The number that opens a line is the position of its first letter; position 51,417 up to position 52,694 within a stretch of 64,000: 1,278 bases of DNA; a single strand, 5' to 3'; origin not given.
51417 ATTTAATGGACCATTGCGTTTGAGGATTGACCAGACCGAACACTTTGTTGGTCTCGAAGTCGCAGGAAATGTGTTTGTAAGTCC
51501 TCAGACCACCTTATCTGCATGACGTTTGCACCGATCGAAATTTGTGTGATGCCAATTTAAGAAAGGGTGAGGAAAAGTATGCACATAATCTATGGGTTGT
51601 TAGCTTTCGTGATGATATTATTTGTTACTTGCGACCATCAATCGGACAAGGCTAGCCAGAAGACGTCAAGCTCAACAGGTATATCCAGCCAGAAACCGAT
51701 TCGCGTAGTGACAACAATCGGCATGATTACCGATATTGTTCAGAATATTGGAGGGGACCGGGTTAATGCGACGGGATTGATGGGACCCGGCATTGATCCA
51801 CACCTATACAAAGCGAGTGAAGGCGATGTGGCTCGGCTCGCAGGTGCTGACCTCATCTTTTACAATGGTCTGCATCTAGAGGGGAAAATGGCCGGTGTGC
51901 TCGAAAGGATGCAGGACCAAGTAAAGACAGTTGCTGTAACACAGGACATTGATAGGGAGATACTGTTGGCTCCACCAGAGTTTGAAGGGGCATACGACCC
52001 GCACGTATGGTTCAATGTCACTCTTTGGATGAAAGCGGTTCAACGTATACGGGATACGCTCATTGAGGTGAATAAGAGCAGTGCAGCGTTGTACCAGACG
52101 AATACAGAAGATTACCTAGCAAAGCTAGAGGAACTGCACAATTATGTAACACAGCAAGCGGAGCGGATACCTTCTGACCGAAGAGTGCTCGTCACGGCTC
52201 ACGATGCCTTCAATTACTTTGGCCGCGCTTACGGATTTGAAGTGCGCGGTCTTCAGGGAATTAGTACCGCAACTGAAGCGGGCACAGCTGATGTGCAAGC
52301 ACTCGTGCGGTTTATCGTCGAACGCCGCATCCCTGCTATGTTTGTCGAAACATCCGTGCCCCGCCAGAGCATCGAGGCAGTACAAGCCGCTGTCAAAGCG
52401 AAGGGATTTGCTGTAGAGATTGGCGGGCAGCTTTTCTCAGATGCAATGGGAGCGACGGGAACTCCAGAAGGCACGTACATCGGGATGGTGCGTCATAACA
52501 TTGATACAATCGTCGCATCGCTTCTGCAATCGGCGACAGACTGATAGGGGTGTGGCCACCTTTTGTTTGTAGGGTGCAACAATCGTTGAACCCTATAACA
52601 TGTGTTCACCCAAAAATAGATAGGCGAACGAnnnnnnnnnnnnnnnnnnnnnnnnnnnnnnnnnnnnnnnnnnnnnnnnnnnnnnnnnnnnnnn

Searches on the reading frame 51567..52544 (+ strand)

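Call 91: search_protein_families(library=pfam, proteins=[window:51567-52544:+], max_evalue=0.00001)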
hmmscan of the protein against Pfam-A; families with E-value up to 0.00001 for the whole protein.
window:51567-52544:+ (325 aa): 1 family
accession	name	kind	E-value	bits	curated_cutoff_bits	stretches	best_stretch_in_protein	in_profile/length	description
PF01297.22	ZnuA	-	1.1e-79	268.1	29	1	47-317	1-262/263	Zinc-uptake complex component A periplasmic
